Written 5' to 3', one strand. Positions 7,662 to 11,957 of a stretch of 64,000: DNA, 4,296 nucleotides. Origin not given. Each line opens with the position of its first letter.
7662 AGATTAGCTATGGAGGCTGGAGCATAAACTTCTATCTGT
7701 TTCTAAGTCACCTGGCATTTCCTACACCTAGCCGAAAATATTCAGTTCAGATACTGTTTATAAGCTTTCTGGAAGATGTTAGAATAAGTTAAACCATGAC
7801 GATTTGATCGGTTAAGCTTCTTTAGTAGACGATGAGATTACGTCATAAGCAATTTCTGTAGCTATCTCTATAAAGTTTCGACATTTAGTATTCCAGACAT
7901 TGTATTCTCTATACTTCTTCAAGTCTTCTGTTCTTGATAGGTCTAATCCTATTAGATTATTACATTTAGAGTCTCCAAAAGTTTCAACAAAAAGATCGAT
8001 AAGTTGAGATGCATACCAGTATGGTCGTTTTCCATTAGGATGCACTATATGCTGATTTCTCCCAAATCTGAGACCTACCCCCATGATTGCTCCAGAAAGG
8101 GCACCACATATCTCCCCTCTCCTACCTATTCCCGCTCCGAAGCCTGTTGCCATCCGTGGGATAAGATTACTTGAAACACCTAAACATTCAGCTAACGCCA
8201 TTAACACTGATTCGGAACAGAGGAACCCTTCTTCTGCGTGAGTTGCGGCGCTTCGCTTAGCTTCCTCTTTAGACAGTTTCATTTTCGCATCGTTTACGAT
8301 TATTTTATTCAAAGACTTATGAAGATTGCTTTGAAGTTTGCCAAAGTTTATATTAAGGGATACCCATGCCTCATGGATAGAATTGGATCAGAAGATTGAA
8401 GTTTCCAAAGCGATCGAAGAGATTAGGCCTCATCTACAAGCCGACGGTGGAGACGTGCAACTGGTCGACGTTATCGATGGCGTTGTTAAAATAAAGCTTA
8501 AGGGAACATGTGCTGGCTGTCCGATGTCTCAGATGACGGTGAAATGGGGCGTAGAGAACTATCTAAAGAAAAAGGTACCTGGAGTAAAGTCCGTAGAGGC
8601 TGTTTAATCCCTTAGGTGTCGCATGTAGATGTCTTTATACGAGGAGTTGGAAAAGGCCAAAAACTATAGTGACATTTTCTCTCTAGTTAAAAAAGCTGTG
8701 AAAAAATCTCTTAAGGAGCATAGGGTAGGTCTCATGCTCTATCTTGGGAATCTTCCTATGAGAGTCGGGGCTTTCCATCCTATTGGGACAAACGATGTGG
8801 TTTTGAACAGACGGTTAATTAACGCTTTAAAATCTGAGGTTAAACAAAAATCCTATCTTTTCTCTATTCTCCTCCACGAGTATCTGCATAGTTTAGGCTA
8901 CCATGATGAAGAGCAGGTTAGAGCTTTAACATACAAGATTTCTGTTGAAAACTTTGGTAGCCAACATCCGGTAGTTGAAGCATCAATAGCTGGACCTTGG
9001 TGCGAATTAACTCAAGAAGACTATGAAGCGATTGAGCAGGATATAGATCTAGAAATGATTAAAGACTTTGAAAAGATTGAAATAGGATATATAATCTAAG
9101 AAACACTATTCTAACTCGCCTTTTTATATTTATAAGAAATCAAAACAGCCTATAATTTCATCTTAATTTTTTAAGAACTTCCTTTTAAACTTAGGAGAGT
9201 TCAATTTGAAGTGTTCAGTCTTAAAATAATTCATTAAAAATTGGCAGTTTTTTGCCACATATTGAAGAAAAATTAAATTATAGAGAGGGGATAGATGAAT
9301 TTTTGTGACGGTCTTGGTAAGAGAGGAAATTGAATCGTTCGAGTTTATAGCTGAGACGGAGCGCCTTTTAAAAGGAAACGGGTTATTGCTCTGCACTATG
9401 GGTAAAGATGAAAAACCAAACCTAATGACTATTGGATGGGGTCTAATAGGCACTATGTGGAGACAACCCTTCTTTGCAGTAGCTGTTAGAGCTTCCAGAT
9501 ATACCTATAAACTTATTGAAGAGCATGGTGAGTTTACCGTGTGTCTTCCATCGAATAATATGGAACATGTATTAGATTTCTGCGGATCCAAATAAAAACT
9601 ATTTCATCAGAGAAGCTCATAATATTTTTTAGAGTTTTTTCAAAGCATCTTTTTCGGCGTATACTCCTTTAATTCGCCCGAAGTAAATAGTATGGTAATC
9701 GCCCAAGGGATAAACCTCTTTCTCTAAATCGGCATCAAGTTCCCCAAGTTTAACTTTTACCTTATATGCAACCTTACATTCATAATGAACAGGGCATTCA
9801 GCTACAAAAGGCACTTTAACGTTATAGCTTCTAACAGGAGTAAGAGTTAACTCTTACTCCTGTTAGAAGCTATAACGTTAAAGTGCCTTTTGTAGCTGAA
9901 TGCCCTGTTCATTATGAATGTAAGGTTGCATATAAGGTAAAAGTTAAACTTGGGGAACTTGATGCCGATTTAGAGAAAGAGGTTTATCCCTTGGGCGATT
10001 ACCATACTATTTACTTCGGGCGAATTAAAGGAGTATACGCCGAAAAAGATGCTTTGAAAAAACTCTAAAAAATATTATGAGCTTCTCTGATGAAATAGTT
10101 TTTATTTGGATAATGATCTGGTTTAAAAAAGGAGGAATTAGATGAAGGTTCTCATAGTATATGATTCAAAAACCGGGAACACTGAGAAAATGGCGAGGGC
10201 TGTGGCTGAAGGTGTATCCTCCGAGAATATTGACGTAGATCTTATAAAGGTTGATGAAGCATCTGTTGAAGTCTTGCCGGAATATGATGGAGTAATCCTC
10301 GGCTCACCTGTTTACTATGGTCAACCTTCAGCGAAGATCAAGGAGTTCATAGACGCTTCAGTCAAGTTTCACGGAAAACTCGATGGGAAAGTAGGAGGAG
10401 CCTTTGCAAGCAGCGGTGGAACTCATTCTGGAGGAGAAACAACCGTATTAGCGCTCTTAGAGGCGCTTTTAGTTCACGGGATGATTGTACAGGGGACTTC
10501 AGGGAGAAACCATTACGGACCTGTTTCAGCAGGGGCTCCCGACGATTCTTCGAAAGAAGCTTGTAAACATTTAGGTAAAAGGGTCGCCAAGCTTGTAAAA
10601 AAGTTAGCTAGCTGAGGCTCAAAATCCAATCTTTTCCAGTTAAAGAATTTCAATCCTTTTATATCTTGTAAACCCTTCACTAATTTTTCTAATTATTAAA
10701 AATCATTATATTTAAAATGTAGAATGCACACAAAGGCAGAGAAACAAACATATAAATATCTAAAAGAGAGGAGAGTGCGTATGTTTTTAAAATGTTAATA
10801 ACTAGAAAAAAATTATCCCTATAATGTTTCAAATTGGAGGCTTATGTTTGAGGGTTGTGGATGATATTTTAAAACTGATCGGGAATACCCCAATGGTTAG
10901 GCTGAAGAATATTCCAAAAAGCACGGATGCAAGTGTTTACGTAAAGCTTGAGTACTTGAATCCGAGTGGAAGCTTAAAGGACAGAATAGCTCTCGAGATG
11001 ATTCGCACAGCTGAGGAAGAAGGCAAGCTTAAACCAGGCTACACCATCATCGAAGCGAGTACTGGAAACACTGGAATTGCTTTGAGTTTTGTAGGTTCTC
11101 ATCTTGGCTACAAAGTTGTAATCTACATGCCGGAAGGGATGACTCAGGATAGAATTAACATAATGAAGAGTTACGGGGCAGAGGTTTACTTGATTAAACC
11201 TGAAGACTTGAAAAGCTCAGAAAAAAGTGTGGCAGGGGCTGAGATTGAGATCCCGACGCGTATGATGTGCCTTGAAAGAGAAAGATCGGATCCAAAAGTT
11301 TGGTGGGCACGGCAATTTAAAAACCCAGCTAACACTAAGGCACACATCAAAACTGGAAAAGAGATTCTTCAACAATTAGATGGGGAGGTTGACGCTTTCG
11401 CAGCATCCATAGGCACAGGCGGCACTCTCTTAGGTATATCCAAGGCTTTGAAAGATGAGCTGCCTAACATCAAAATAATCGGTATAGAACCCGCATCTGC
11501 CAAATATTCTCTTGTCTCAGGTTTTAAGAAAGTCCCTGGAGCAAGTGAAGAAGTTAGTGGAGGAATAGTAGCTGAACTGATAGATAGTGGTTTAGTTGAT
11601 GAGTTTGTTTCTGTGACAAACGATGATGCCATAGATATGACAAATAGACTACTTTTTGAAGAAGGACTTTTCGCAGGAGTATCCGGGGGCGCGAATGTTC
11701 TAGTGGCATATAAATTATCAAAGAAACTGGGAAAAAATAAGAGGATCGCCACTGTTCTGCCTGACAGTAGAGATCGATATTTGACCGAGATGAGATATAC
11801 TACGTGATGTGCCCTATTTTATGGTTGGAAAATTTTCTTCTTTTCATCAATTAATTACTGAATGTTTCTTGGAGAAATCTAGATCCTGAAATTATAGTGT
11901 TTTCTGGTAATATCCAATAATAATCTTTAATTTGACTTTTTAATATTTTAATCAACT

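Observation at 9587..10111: Perfect 525-bp spacer-less palindrome interrupting a flavin-reductase-like gene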

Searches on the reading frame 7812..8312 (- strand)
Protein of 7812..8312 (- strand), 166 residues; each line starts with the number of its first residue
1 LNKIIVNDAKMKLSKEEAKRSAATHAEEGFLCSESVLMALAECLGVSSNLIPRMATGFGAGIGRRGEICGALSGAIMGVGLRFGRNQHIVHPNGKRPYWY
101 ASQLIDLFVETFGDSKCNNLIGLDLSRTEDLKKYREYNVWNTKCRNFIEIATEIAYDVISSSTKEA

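Call 7: search_protein_families(library=pfam, proteins=[window:7812-8312:-], max_evalue=0.01)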
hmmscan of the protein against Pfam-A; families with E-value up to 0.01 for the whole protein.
window:7812-8312:- (166 aa): 1 family
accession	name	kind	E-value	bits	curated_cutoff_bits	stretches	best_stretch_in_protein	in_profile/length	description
PF09719.15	C_GCAxxG_C_C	-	4.6e-24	85.2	27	1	30-156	1-116/118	Putative redox-active protein (C_GCAxxG_C_C)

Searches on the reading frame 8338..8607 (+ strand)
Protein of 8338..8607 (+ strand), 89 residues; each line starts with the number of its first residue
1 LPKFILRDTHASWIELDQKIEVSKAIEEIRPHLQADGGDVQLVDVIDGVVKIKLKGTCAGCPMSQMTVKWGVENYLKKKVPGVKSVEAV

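Call 7: search_protein_families(library=pfam, proteins=[window:8338-8607:+], max_evalue=0.01)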
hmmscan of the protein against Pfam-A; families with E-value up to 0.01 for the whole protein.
window:8338-8607:+ (89 aa): 2 families
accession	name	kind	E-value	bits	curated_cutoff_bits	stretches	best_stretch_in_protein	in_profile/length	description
PF01106.22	NifU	-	1.8e-28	98.9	27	1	22-87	1-67/67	NifU-like domain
PF01883.24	FeS_assembly_P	-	0.00036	21.2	23.5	1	40-87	26-72/73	Iron-sulfur cluster assembly protein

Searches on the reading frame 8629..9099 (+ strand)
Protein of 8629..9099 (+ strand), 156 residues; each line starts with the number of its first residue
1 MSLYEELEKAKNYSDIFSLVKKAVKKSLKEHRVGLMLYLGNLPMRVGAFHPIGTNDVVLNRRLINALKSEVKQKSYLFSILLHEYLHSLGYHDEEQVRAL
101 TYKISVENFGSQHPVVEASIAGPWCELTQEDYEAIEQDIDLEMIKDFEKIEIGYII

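Call 7: search_protein_families(library=pfam, proteins=[window:8629-9099:+], max_evalue=0.01)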
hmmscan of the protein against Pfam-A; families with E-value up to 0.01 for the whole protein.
window:8629-9099:+ (156 aa): 0 families

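Call 9: find_encoding_contigs(protein=window:8629-9099:+, flank=4000, max_places=10)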
Protein window:8629-9099:+ (156 aa): no gene with exactly this product is on record in the collection.

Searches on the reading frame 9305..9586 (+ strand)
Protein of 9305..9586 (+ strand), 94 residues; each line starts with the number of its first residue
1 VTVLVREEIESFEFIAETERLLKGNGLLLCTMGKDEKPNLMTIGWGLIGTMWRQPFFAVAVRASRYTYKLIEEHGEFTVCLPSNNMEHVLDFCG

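Call 7: search_protein_families(library=pfam, proteins=[window:9305-9586:+], max_evalue=0.01)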
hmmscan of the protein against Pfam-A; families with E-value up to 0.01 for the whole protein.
seq(94 aa): 1 family
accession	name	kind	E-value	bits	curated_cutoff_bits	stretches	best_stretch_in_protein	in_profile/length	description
PF01613.24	Flavin_Reduct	-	3.5e-07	30.9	27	1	26-94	7-74/153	Flavin reductase like domain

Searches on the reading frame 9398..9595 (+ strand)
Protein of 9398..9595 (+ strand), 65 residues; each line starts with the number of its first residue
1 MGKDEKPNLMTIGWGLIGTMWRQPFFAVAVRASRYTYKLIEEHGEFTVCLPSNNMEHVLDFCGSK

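Call 13: find_encoding_contigs(protein=window:9398-9595:+, flank=10000, max_places=10)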
Protein window:9398-9595:+ (65 aa): no gene with exactly this product is on record in the collection.

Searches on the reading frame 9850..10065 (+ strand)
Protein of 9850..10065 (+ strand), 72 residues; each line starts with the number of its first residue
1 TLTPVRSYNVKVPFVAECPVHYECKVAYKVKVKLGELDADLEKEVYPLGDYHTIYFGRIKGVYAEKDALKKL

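Call 7: search_protein_families(library=pfam, proteins=[window:9850-10065:+], max_evalue=0.01)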
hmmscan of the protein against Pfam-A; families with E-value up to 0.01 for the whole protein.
seq(72 aa): 1 family
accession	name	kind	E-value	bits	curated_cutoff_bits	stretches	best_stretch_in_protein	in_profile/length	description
PF01613.24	Flavin_Reduct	-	4.5e-05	24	27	1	2-69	89-138/153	Flavin reductase like domain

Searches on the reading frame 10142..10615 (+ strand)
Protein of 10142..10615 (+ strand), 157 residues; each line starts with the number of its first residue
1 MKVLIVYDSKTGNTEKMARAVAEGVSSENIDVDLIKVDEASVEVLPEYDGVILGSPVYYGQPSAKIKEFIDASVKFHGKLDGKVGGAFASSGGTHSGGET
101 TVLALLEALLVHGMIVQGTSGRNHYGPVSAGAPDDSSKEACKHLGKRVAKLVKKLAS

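Call 7: search_protein_families(library=pfam, proteins=[window:10142-10615:+], max_evalue=0.01)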
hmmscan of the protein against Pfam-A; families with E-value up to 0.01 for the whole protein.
window:10142-10615:+ (157 aa): 6 families
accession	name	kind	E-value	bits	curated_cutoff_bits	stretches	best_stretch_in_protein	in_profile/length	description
PF03358.20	FMN_red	-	1.7e-17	63.9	24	2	46-119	69-142/152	NADPH-dependent FMN reductase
PF00258.30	Flavodoxin_1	-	4.3e-13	50.1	25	1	5-77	1-76/143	Flavodoxin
PF12724.12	Flavodoxin_5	-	1.5e-12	48.5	27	1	4-91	1-84/145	Flavodoxin domain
PF12641.12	Flavodoxin_3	-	1.3e-09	38.5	27.5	1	4-71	1-64/160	Flavodoxin domain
PF02525.22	Flavodoxin_2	-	0.00012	22.3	27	1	2-97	2-141/198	Flavodoxin-like fold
PF12682.12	Flavodoxin_4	-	0.0016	18.4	24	0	42-94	68-115/155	Flavodoxin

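Call 8: find_encoding_contigs(protein=window:10142-10615:+, flank=4000, max_places=10)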
Protein window:10142-10615:+ (157 aa): 1 contig read that carries it; 1 place shown.
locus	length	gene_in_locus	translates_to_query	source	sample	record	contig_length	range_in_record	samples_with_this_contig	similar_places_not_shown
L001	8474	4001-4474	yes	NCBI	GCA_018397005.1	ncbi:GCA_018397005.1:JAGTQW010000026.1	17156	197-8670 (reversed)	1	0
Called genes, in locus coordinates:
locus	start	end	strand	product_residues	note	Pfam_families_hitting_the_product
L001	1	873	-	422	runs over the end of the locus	PF00291:PALP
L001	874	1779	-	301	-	PF22700:MVD-like_N (faint), PF00288:GHMP_kinases_N, PF08544:GHMP_kinases_C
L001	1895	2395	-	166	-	PF09719:C_GCAxxG_C_C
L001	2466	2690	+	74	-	PF01106:NifU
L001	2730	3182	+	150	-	-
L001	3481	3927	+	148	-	PF01613:Flavin_Reduct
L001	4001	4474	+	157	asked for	PF00258:Flavodoxin_1, PF12641:Flavodoxin_3, PF12724:Flavodoxin_5, PF03358:FMN_red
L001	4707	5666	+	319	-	PF00291:PALP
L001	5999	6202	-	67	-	-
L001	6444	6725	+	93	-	-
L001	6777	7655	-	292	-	PF02775:TPP_enzyme_C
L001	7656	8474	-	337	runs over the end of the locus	PF01855:POR_N, PF02780:Transketolase_C, PF17147:PFOR_II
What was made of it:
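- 10142..10615 (+): Downstream flavodoxin/FMN-reductase-like gene. It is unaffected and was used as the anchor to find the sister locus. Pfam FMN_red and Flavodoxin_1 (call 7); the exact same protein is encoded on JAGTQW010000026.1 (call 8).
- On Flavin reductase-like domain protein (Pfam PF01613): The intact sister gene meets the criterion (call 8).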

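Call 18: find_related_loci(query=L001:3481-3924:+, collection=genome_contigs, flank=5000)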
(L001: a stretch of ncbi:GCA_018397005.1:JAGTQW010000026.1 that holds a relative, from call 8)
Query L001:3481-3924:+ (148 aa) in genome_contigs; peptide patterns used: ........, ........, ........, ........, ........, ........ (x = any residue, [..] = any of these).
48 stretches matched a pattern; 21 encode a relative of the query (tblastn E <= 1e-3); 21 distinct loci.
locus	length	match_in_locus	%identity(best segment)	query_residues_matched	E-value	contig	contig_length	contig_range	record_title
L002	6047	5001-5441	68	2-148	2e-69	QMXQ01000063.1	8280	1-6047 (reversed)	MAG: Candidatus Bathyarchaeota archaeon isolate B46_G15 B46_Guay15_scaffold_02779, whole genome shotgun sequence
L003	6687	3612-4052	68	2-148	2e-67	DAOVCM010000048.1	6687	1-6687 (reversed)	MAG TPA_asm: Candidatus Bathyarchaeota archaeon isolate CSMAG_1031 CSMAG_1031_k141_4649122_length_6687_cov_9.6367, whole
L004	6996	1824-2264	67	2-148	8e-67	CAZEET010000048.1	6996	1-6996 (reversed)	MAG TPA_asm: uncultured Candidatus Bathyarchaeia archaeon isolate binchicken_co6_454 genome assembly, contig: NODE_14073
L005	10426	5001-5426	52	2-143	4e-50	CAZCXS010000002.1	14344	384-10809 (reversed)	MAG TPA_asm: uncultured Candidatus Bathyarchaeia archaeon isolate binchicken_co6_464 genome assembly, contig: NODE_4717_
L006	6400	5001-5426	54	2-143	5e-50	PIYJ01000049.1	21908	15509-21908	MAG: Candidatus Bathyarchaeota archaeon isolate M10_bin190 bin1901_scaffold4361, whole genome shotgun sequence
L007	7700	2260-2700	54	2-148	1e-47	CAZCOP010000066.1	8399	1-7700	MAG TPA_asm: uncultured Candidatus Bathyarchaeia archaeon isolate binchicken_co80_110 genome assembly, contig: NODE_3224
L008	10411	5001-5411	52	3-139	2e-47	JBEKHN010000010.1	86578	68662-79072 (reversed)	MAG: Candidatus Bathyarchaeia archaeon isolate SPRUCE 278 SPRUCE_278_10, whole genome shotgun sequence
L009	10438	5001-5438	47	3-148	1e-46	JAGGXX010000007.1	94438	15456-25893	MAG: Thermoprotei archaeon isolate AUK163 PB_MBMC_117_c_000000000018, whole genome shotgun sequence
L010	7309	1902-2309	50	6-141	7e-46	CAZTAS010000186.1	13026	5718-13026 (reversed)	MAG TPA_asm: uncultured Thermodesulfobacteriota bacterium isolate SRP323688_co1_150 genome assembly, contig: NODE_7421_l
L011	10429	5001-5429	47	6-148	8e-44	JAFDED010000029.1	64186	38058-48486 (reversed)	MAG: Deltaproteobacteria bacterium isolate Meg19_1012_Bin_441 Meg19_1012_Bin_441_scaffold_1131, whole genome shotgun seq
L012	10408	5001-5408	50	5-139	6e-42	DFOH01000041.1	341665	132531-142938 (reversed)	MAG TPA_asm: Firmicutes bacterium UBA3546 UBA3546_contig_298, whole genome shotgun sequence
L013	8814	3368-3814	45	2-148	3e-41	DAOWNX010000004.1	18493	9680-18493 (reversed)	MAG TPA_asm: Caldisericota bacterium isolate CSMAG_3039 CSMAG_3039_k141_30277_length_18493_cov_16.6531, whole genome sho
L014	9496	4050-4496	44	2-148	3e-35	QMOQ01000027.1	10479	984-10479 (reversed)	MAG: Caldiserica bacterium isolate B38_G4 B38_Guay4_scaffold_06292, whole genome shotgun sequence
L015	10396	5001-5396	41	8-139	1e-31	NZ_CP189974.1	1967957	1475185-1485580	Candidatus Caldatribacterium sp. SIUC1 chromosome, complete genome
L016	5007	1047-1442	41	8-139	7e-32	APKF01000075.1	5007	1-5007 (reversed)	Candidatus Caldatribacterium californiense OP9-cSCG F645_contig075_S07, whole genome shotgun sequence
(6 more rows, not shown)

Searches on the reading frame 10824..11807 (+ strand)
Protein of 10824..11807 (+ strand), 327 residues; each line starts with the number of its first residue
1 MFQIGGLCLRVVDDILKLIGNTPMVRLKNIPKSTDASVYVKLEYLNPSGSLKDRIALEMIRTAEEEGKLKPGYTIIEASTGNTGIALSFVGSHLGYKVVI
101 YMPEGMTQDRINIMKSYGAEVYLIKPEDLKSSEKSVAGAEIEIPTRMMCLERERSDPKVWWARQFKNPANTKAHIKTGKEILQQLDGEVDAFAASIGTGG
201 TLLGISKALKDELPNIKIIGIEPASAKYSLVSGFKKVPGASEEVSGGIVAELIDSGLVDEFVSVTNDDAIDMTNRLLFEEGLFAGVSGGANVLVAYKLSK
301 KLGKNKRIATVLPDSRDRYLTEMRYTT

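Call 7: search_protein_families(library=pfam, proteins=[window:10824-11807:+], max_evalue=0.01)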
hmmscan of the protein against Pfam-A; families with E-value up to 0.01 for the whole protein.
window:10824-11807:+ (327 aa): 1 family
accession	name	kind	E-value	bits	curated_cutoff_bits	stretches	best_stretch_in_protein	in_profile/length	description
PF00291.31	PALP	-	3.7e-72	243.6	35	1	16-314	2-295/295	Pyridoxal-phosphate dependent enzyme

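Call 14: find_encoding_contigs(protein=window:10824-11807:+, flank=10000, max_places=10)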
Protein window:10824-11807:+ (327 aa): no gene with exactly this product is on record in the collection.
